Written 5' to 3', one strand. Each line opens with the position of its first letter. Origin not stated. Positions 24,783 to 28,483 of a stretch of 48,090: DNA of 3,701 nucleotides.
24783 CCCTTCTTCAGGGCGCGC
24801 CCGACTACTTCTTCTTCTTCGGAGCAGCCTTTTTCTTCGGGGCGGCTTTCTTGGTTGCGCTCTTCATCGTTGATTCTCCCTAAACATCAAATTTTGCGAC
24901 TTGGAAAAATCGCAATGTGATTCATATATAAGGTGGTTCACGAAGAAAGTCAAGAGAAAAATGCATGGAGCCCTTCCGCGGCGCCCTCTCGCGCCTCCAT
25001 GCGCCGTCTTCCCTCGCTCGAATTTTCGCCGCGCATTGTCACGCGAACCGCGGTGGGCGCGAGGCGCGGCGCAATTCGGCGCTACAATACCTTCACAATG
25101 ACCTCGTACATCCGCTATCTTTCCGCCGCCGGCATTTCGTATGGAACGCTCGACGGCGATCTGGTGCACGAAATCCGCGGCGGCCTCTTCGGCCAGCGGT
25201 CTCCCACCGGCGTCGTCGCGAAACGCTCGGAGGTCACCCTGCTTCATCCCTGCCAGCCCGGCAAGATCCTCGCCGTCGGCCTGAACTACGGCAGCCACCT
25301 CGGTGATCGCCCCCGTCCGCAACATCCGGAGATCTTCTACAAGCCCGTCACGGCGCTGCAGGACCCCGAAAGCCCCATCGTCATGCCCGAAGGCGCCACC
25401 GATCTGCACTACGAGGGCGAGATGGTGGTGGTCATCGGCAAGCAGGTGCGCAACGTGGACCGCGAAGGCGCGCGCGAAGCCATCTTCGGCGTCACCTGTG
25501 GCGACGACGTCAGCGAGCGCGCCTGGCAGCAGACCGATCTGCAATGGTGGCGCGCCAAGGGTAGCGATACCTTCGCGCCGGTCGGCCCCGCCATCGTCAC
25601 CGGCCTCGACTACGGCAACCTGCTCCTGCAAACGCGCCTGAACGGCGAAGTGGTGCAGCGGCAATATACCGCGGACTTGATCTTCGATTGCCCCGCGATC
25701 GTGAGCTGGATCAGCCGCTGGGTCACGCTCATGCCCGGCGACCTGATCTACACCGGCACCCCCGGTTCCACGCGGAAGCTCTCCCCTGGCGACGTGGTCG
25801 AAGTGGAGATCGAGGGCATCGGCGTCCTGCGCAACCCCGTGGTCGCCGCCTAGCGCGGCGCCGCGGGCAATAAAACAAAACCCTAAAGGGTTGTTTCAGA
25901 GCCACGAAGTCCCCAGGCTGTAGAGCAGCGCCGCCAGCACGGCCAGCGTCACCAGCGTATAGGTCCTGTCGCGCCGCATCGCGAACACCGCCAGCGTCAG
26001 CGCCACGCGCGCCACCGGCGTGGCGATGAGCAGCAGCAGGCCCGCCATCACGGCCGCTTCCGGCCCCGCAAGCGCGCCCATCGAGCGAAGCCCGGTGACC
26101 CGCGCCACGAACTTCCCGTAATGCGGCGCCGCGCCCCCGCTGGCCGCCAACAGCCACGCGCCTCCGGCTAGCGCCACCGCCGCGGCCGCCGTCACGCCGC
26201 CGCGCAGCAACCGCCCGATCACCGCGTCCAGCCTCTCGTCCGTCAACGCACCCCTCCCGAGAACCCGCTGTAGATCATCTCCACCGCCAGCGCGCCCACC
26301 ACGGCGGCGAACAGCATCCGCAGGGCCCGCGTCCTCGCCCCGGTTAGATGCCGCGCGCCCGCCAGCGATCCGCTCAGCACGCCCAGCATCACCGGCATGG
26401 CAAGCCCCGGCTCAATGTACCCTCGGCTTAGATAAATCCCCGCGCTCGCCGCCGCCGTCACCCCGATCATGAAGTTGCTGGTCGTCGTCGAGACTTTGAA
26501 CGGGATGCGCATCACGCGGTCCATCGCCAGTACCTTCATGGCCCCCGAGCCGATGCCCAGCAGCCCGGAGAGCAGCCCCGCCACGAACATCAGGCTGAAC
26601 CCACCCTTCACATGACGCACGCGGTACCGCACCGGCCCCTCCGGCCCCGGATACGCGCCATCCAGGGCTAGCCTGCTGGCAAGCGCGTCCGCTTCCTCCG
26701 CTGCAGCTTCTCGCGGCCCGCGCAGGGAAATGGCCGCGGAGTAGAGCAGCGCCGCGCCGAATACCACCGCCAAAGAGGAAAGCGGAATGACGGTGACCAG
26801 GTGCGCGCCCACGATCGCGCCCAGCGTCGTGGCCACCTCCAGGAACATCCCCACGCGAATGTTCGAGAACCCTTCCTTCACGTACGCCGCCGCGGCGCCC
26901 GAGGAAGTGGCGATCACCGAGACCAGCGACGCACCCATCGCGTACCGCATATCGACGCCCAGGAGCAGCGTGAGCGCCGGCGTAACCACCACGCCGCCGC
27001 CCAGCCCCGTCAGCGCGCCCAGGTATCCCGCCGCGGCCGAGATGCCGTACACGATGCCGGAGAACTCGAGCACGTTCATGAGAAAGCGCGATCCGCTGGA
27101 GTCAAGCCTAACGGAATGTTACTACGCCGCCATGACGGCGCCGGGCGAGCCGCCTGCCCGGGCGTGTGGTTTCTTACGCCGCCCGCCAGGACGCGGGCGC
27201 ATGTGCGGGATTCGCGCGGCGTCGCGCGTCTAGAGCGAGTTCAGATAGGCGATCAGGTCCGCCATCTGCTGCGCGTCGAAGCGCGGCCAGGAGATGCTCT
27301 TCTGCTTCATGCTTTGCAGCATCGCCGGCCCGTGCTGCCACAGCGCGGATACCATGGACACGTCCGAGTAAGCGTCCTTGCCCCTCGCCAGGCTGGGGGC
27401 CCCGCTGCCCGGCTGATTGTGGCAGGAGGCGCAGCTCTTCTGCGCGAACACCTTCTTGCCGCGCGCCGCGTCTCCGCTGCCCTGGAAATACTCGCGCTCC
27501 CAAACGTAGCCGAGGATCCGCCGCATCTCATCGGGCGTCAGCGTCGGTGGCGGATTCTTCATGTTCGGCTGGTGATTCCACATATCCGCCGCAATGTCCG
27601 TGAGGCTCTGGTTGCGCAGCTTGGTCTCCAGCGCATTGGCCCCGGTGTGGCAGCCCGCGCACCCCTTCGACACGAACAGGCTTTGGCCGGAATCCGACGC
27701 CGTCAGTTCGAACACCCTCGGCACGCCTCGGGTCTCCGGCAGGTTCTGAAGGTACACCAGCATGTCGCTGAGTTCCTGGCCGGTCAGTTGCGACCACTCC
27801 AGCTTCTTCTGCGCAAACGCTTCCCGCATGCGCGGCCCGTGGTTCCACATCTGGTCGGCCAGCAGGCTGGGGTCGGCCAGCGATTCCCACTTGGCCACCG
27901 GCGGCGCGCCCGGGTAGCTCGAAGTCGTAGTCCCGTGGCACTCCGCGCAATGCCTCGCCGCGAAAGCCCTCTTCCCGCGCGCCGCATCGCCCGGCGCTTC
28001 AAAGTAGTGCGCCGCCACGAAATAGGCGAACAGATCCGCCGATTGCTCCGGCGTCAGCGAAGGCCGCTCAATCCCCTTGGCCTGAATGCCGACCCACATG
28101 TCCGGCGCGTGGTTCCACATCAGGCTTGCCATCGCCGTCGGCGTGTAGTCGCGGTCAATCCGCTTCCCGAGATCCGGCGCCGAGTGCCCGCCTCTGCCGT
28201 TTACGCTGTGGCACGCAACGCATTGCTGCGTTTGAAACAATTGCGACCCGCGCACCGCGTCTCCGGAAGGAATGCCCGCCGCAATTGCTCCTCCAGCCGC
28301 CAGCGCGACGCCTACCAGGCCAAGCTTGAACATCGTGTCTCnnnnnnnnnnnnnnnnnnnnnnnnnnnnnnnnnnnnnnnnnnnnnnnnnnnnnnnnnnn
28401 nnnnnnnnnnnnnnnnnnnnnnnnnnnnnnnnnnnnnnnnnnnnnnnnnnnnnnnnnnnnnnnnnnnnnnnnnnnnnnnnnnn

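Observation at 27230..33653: mtrCAB-type porin-cytochrome operon (plus a four-domain cytochrome c) in an acidobacterial-looking genome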

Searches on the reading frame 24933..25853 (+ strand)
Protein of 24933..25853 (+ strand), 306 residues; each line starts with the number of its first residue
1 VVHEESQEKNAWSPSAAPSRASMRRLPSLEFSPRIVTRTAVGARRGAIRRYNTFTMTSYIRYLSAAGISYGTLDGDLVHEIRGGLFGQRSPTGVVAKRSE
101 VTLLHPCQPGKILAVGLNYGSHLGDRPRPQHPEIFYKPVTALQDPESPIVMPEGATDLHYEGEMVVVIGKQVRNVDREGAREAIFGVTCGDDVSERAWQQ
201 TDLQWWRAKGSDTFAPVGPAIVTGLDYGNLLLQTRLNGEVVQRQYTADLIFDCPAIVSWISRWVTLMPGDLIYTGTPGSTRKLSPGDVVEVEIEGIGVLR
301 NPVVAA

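Call 24: search_protein_families(library=pfam, proteins=[window:24933-25853:+], max_evalue=0.00001)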
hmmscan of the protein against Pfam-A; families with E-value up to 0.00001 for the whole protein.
window:24933-25853:+ (306 aa): 2 families
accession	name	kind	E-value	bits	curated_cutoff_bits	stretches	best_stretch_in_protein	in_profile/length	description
PF01557.24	FAA_hydrolase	-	2.1e-62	211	23.9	1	111-304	1-214/214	Fumarylacetoacetate (FAA) hydrolase C-terminal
PF10370.14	Rv2993c-like_N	-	3.9e-08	34.5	21.3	1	59-106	3-50/50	Rv2993c-like, N-terminal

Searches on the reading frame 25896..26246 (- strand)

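Call 24: search_protein_families(library=pfam, proteins=[window:25896-26246:-], max_evalue=0.00001)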
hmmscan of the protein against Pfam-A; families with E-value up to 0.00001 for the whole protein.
window:25896-26246:- (116 aa): 1 family
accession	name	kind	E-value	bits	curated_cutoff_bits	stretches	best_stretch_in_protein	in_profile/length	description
PF07843.16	DUF1634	-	1.2e-21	77.1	27.5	1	10-111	1-101/102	Protein of unknown function (DUF1634)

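Call 50: search_protein_families(library=ncbifam, proteins=[window:25896-26246:-], max_evalue=0.001)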
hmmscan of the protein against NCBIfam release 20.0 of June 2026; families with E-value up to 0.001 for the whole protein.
window:25896-26246:- (116 aa): 0 families

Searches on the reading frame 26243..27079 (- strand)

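Call 24: search_protein_families(library=pfam, proteins=[window:26243-27079:-], max_evalue=0.00001)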
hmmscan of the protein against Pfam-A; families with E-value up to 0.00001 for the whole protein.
window:26243-27079:- (278 aa): 1 family
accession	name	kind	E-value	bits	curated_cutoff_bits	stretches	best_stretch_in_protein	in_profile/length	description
PF01925.25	TauE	-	2.4e-43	149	32.6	1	12-268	3-237/237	Sulfite exporter TauE/SafE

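Call 50: search_protein_families(library=ncbifam, proteins=[window:26243-27079:-], max_evalue=0.001)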
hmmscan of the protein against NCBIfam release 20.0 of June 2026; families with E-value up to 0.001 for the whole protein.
window:26243-27079:- (278 aa): 0 families

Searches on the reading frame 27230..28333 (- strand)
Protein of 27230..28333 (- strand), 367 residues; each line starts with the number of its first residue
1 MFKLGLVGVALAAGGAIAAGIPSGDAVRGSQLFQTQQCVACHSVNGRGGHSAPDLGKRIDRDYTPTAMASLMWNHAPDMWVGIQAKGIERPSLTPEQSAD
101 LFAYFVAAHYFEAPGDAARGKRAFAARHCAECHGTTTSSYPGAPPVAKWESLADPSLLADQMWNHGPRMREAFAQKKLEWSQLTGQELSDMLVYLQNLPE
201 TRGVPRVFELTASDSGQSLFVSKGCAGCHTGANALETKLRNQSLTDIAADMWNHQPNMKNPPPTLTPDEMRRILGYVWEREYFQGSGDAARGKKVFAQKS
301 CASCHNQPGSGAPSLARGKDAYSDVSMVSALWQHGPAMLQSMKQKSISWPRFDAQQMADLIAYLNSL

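Call 4: search_protein_families(library=ncbifam, proteins=[window:27230-28333:-], max_evalue=0.1)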
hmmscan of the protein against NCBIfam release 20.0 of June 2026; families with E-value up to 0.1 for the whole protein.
window:27230-28333:- (367 aa): 21 families
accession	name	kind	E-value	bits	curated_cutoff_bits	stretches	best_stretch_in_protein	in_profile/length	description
TIGR02603.1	CxxCH_TIGR02603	domain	2.2e-16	60.1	68.15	3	24-57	1-33/134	putative heme-binding domain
TIGR00782.1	ccoP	equivalog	9.1e-16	58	179.95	2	118-252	108-238/285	cytochrome-c oxidase, cbb3-type subunit III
NF050122.1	bc1_QcrC_actin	exception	7.7e-14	51.6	200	3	283-366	129-210/253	cytochrome bc1 complex diheme cytochrome c subunit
NF040606.1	CytoC_perox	subfamily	7.4e-11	41.9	150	0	287-313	296-321/524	di-heme-cytochrome C peroxidase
NF045773.1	cytochro_C550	exception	5.9e-09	35.9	125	0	291-342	50-102/118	cytochrome c550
NF045774.1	cytochro_C551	exception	1.7e-08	34.4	118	0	26-57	39-68/110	cytochrome c551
NF011054.0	PRK14486.1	equivalog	5.1e-07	29.5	447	0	27-61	216-247/294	putative bifunctional cbb3-type cytochrome c oxidase subunit II/cytochrome c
TIGR04485.1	thiosulf_SoxX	equivalog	7.8e-07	29.7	61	0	37-76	4-46/78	sulfur oxidation c-type cytochrome SoxX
NF040971.1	cytc_ExtS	equivalog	9e-07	28.4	100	0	23-60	75-112/262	selenite/tellurite reduction operon c-type cytochrome lipoprotein ExtS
NF041895.1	choice_anch_V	domain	1.2e-06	28.6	42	0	292-316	21-42/150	choice-of-anchor V domain-containing protein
NF045930.1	Cytc6PetJCyano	equivalog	6.8e-06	26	135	0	287-307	26-45/110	cytochrome c6 PetJ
TIGR03045.1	PS_II_C550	equivalog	7.5e-05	22.4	177.75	0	288-307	50-68/159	photosystem II cytochrome c-550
TIGR01905.1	paired_CXXCH_1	subfamily_domain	0.0001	22.2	25.2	0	296-317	4-25/41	doubled CXXCH domain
NF049874.1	PdsA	exception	0.00019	21.4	330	0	286-312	116-142/198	periplasmic diheme shuttle PdsA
TIGR04494.1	c550_PedF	equivalog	0.00036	20.4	122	0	33-57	57-81/133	cytochrome c-550 PedF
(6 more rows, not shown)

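Call 5: search_protein_families(library=pfam, proteins=[window:27230-28333:-], max_evalue=0.1)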
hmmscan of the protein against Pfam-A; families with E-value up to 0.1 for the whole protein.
window:27230-28333:- (367 aa): 13 families
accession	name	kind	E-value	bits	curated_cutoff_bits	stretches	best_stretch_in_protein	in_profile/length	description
PF00034.26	Cytochrom_C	-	7.1e-32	111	21.3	3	289-367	1-89/90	Cytochrome c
PF13442.11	Cytochrome_CBB3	-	2.9e-24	85.6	27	4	288-364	2-68/68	Cytochrome C oxidase, cbb3-type, subunit III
PF14522.11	Cytochrome_C7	-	3e-08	33.8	24.8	0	293-307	36-50/67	Cytochrome c7 and related cytochrome c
PF09699.15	Paired_CXXCH_1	-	1.8e-07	31.1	20.6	1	295-316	3-24/41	Doubled CXXCH motif (Paired_CXXCH_1)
PF14495.11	Cytochrom_C550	-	3.8e-07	30.3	27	0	288-307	25-43/136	Cytochrome c-550 domain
PF13435.11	Cytochrome_C554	-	0.00016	23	20.8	0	129-155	2-28/84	Cytochrome c554 and c-prime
PF14376.11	Haem_bd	-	0.00031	21.2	27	0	121-138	35-51/133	Haem-binding domain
PF03150.19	CCP_MauG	-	0.00076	20.6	25.6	0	298-313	21-36/149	Di-haem cytochrome c peroxidase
PF09086.16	DUF1924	-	0.0017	19.1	22.5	0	288-307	7-35/96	Domain of unknown function (DUF1924)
PF11845.13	Tll0287-like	-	0.0024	18.8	24.1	0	295-313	97-115/144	Tll0287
PF07627.16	PSCyt3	-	0.047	14.4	27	0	294-307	64-77/98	Protein of unknown function (DUF1588)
PF16694.10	Cytochrome_P460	-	0.057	14.2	27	0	278-307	88-116/125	Cytochrome P460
PF06537.16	DHOR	-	0.095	11.6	22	0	290-306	364-380/499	Di-haem oxidoreductase, putative peroxidase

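Call 27: search_solved_structures(query=window:27230-28333:-, max_evalue=0.01)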
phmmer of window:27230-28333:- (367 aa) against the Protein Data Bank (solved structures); distinct sequences matched with E-value up to 0.01: 13.
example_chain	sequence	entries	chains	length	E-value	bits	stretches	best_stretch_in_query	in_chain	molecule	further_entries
9l08_A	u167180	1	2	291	5.6e-07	32.2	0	292-323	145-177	Covalently Connected Cytochrome c555 trimer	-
7rh5_O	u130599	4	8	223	1.8e-05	27.2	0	16-104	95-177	Cytochrome bc1 complex cytochrome c subunit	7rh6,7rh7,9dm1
6hwh_M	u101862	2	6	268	2.4e-05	26.8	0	19-57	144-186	Cytochrome bc1 complex cytochrome c subunit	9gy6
8ovc_O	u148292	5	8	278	3e-05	26.5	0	19-104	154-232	Cytochrome bc1 complex cytochrome c subunit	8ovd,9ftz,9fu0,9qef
6adq_C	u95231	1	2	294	3.3e-05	26.4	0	19-104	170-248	Cytochrome bc1 complex cytochrome c subunit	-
7b21_AAA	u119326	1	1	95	0.00019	23.8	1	23-54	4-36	Carbohydrate binding protein, putative, cbp2D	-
9wcx_U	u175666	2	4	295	0.0015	20.8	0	15-321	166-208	Cytochrome bc1 complex cytochrome c subunit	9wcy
7q21_C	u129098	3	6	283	0.0022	20.4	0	285-365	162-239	Cytochrome bc1 complex cytochrome c subunit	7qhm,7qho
3o0r_C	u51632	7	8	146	0.0024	20.2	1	23-61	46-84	Nitric oxide reductase subunit C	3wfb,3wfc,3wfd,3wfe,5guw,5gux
8hcr_C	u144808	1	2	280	0.0036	19.6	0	22-321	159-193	Cytochrome bc1 complex cytochrome c subunit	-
7e1v_O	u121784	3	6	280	0.0036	19.6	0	22-321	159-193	Cytochrome bc1 complex cytochrome c subunit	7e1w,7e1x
8smr_G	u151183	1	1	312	0.0039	19.5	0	287-316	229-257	Cbb3-type cytochrome c oxidase subunit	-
4xyd_B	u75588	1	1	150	0.0046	19.3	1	23-61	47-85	NorC-like protein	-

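Call 42: find_homologous_proteins(query=window:27230-28333:-, max_evalue=0.001)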
Query window:27230-28333:- (367 aa): 2119 proteins with E <= 0.001 among 8000 candidates; the best 120 are listed.
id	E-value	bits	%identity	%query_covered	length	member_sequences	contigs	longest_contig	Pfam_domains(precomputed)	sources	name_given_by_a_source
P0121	8.2e-252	853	100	100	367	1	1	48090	PF09699.16,PF14495.12,PF13442.12,PF00034.27,PF14522.12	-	-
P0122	3.9e-211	719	81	100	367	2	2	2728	PF09699.16,PF13442.12,PF00034.27,PF14522.12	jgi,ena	jgi:mono/diheme cytochrome c family protein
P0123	9.5e-209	711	81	100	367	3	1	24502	PF09699.16,PF14495.12,PF13442.12,PF00034.27,PF14522.12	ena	-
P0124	3.8e-208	709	82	98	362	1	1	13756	PF09699.16,PF13442.12,PF00034.27,PF14522.12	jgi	jgi:mono/diheme cytochrome c family protein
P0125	2.8e-205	700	80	100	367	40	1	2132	PF09699.16,PF14495.12,PF13442.12,PF00034.27,PF14522.12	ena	-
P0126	2.2e-203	693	80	100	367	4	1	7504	PF09699.16,PF13442.12,PF00034.27,PF14522.12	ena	-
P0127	3.5e-202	689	78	100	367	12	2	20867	PF09699.16,PF14495.12,PF13442.12,PF00034.27,PF14522.12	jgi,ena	jgi:mono/diheme cytochrome c family protein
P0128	9.0e-202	688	79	100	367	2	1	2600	PF09699.16,PF13442.12,PF00034.27,PF14522.12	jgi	jgi:mono/diheme cytochrome c family protein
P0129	1.5e-201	687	79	100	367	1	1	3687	PF09699.16,PF13442.12,PF00034.27,PF14522.12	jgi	jgi:mono/diheme cytochrome c family protein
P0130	5.2e-201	685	79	100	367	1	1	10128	PF09699.16,PF13442.12,PF00034.27,PF14522.12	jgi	jgi:mono/diheme cytochrome c family protein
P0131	1.2e-200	684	79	100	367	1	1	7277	PF09699.16,PF13442.12,PF00034.27,PF14522.12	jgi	jgi:mono/diheme cytochrome c family protein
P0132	1.5e-200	684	78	100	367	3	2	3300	PF09699.16,PF13442.12,PF00034.27,PF14522.12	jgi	-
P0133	5.8e-200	682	79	100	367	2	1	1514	PF09699.16,PF14495.12,PF13442.12,PF00034.27,PF14522.12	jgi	jgi:mono/diheme cytochrome c family protein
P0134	1.7e-198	677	78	100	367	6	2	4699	PF09699.16,PF14495.12,PF13442.12,PF00034.27,PF14522.12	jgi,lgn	jgi:mono/diheme cytochrome c family protein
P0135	2.9e-197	673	78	100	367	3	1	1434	PF09699.16,PF14495.12,PF13442.12,PF00034.27,PF14522.12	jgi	jgi:mono/diheme cytochrome c family protein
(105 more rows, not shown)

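Call 68: predict_structure(alignment_id=A2)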
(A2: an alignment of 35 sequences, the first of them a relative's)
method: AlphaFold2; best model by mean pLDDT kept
length: 367 residues; sequences in the alignment: 35
mean_pLDDT: 79.5   pTM: 0.74
mean pLDDT of the five models: 79.5, 78.8, 77.4, 76.6, 73.1
residues with pLDDT >= 90: 42; 70-90: 271; 50-70: 35; < 50: 19
segments of 3 or more residues with pLDDT < 50: 1-19
pLDDT, mean of each block of 10 residues (from residue 1): 34 36 84 84 78 68 75 83 79 85 78 78 91 85 81 79 82 86 90 89 75 80 88 84 84 79 82 84 81 93 75 68 80 82 87 89 85
secondary structure, 60 per line:
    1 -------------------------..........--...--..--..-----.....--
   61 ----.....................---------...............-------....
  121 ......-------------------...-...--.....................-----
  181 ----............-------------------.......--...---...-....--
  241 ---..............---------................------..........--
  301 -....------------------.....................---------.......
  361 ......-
elements in order: H26-35 H55-58 H65-85 H95-109 H117-126 H155-175 H185-196 H216-222 H235-238 H244-257 H267-282 H289-298 H302-305 H324-344 H354-366

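Call 71: fold_search(model_id=the predicted structure, library=pdb)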
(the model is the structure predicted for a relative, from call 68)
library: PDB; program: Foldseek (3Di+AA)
matches with E <= 10: 134; with E <= 0.001: 0
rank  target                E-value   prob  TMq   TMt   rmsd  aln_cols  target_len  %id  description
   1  6i1z_B                5.8e-01  0.05  0.10  0.12  23.2       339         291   10  Outward facing structure of apo CST (released 2019-06-05)
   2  3o0r_C                6.3e-01  0.91  0.16  0.37   5.7        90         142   23  Crystal structure of nitric oxide reductase from Pseudomonas aeruginosa in complex with antibody fragment (released 2010-12-29)
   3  4dy9                  7.3e-01  0.57  0.14  0.42   9.8       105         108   23  Leishmania major Peroxidase is a Cytochrome c Peroxidase (released 2012-03-14)
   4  4xyd_B                9.8e-01  0.87  0.17  0.39   5.4        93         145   26  Nitric oxide reductase from Roseobacter denitrificans (RdNOR) (released 2016-05-25)
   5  2yk3_A                1.1e+00  0.63  0.15  0.45   7.4       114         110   20  CRITHIDIA FASCICULATA CYTOCHROME C (released 2011-06-15)
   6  5i32                  1.4e+00  0.03  0.09  0.12  21.7       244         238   11  Ammonia permeable aquaporin AtTIP2;1 (released 2016-04-06)
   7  8gth_F                1.7e+00  0.51  0.14  0.43   7.3       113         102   20  Crystal strucuture of cyt c551 from anoxygenic phototrophic bacterium Roseiflexus castenholzii (released 2023-09-13)
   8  6cuk                  1.8e+00  0.44  0.16  0.44  13.1       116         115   25  Engineered Cytochrome c from Rhodothermus marinus, Rma TDE (released 2018-06-27)
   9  5li8                  1.8e+00  0.06  0.12  0.11  19.0       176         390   13  Crystal structure of Mycobacterium tuberculosis CYP126A1 in complex with ketoconazole (released 2016-12-21)
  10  6iww_A                1.8e+00  0.02  0.11  0.10  26.1       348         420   14  Cryo-EM structure of the S. typhimurium oxaloacetate decarboxylase beta-gamma sub-complex (released 2020-06-17)
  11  9msz_A                2.0e+00  0.25  0.14  0.41  10.0       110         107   26  1.1 A Crystal Structure of Housefly Cytochrome c at pH 9.7 (released 2025-02-12)
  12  6rgi                  2.5e+00  0.41  0.17  0.57   5.7        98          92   21  Partially unfolded cytochrome c in complex with sulfonatocalix[6]arene (released 2019-07-10)
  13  2h7r                  2.5e+00  0.01  0.09  0.09  22.1       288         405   12  L244A mutant of Cytochrome P450cam complexed with imidazole (released 2006-10-31)
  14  6gi4                  2.6e+00  0.02  0.10  0.14  17.9       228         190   14  Structure of Lytic Transglycosylase MltE mutant S75A from E.coli (released 2018-10-10)
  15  5i20_E                2.7e+00  0.02  0.11  0.14  23.6       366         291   11  Crystal structure of protein (released 2016-06-01)
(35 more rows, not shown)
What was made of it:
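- Its nearest sequence neighbours are oxidase- and bc1-associated cytochromes c: the QcrC cytochrome c subunit of actinobacterial bc1, FixP/CcoP and NorC (calls 4, 27, 71).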
